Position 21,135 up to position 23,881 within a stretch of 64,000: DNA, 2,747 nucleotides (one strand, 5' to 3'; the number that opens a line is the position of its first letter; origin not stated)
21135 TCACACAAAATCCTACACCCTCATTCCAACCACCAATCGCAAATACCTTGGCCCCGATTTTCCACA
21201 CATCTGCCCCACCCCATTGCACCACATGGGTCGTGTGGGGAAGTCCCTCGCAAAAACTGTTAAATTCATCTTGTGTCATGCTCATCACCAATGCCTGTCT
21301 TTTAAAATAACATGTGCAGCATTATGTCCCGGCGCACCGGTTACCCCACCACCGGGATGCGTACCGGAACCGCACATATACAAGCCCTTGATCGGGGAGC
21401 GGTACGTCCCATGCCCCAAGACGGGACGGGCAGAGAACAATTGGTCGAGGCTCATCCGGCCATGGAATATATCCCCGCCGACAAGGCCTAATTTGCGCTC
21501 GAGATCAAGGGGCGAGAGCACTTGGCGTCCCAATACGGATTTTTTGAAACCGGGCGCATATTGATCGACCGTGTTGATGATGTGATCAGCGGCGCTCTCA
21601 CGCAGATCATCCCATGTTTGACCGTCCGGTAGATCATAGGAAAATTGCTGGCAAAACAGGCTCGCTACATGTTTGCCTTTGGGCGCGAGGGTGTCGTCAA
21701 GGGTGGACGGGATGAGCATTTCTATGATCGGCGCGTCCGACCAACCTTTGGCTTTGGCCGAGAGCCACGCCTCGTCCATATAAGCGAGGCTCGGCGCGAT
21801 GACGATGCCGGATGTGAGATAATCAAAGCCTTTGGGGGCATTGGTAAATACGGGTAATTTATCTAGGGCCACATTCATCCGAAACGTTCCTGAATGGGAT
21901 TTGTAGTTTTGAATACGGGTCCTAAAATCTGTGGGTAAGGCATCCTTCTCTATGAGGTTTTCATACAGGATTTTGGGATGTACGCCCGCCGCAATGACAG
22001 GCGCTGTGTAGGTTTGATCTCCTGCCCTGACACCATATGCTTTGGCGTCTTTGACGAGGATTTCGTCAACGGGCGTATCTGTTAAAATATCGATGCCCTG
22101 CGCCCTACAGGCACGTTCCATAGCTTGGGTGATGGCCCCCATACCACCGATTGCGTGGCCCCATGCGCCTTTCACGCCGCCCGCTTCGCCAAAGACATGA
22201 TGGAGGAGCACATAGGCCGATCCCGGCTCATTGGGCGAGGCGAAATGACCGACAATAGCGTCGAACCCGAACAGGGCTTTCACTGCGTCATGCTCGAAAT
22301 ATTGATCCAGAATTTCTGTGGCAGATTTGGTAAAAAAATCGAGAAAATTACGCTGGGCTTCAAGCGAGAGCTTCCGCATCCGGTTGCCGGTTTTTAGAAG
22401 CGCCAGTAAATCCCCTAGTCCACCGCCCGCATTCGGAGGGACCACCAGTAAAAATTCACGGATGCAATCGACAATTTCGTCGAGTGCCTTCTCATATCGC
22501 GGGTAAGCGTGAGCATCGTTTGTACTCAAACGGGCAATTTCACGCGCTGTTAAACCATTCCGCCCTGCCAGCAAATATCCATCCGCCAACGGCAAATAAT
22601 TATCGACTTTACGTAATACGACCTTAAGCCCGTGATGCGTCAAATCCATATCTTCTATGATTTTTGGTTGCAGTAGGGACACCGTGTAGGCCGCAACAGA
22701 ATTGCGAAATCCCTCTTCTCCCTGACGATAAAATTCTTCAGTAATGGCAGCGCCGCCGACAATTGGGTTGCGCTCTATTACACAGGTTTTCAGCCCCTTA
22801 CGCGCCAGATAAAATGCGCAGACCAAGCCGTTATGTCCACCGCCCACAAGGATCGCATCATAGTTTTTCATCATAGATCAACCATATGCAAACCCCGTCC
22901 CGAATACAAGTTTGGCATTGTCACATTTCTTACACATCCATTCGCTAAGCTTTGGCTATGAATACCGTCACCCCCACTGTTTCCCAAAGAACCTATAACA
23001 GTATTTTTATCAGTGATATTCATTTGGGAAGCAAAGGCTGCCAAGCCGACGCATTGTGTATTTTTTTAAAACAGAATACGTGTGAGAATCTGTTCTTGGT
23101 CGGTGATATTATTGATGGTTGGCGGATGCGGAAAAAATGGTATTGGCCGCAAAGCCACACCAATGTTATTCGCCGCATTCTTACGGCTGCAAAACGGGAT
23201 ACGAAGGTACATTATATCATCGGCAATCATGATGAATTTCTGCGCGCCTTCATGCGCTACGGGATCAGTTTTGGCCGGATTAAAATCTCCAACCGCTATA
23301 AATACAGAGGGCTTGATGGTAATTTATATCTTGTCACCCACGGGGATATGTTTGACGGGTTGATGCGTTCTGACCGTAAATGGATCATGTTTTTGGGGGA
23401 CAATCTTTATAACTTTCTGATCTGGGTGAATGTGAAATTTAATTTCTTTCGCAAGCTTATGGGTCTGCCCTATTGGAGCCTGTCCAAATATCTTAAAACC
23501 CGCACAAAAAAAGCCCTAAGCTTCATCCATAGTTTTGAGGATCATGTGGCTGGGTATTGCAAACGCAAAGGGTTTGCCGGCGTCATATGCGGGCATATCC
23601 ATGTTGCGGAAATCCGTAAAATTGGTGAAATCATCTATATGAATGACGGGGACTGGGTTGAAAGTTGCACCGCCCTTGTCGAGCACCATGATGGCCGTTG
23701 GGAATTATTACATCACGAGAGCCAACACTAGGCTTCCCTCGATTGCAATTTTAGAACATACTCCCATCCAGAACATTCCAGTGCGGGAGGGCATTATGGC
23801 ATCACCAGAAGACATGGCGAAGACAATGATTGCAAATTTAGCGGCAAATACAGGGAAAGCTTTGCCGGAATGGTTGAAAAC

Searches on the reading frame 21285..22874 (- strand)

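Call 4: search_protein_families(library=pfam, proteins=[window:21285-22874:-], max_evalue=0.01)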
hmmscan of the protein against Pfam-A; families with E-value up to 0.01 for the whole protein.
window:21285-22874:- (529 aa): 13 families
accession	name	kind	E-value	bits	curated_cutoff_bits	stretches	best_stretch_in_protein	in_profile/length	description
PF01266.30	DAO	-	3.1e-13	50.4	27.9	2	6-42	1-38/353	FAD dependent oxidoreductase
PF01593.30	Amino_oxidase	-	1.4e-11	44.8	19.8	1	16-326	3-281/443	Flavin containing amine oxidoreductase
PF13450.12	NAD_binding_8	-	3.2e-09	37.4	21.9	1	10-54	2-41/68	NAD(P)-binding Rossmann-like domain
PF01946.23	Thi4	-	3.1e-07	30.3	26.2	1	4-43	17-57/235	Thi4 family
PF07992.20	Pyr_redox_2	-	4.3e-07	30.1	26.1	1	5-53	1-51/291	Pyridine nucleotide-disulphide oxidoreductase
PF12831.13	FAD_oxidored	-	1.8e-06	28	27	1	6-43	1-38/416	FAD dependent oxidoreductase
PF00890.30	FAD_binding_2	-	2.4e-06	27.4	20.4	1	6-42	1-37/414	FAD binding domain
PF00070.33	Pyr_redox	-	1.5e-05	25.9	22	0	8-40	3-35/82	Pyridine nucleotide-disulphide oxidoreductase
PF00996.24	GDI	-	4.6e-05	22.6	23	0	242-295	227-281/436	GDP dissociation inhibitor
PF03486.20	HI0933_like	-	7.5e-05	22.7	50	0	6-40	2-36/244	HI0933-like protein Rossmann domain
PF13738.12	Pyr_redox_3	-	0.0013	18.5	30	0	8-39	1-33/305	Pyridine nucleotide-disulphide oxidoreductase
PF01134.28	GIDA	-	0.0028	17.2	22.1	1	6-62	1-46/391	Glucose inhibited division protein A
PF01494.25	FAD_binding_3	-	0.0046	16.7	22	0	5-36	2-33/349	FAD binding domain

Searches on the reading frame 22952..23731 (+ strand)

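Call 4: search_protein_families(library=pfam, proteins=[window:22952-23731:+], max_evalue=0.01)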
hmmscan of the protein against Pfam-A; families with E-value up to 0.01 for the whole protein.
window:22952-23731:+ (259 aa): 2 families
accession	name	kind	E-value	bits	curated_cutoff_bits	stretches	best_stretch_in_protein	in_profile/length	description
PF00149.33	Metallophos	-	1.6e-12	48.7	21.5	1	18-218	4-190/191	Calcineurin-like phosphoesterase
PF12850.12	Metallophos_2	-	2.8e-08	34.4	27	1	202-235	99-135/154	Calcineurin-like phosphoesterase superfamily domain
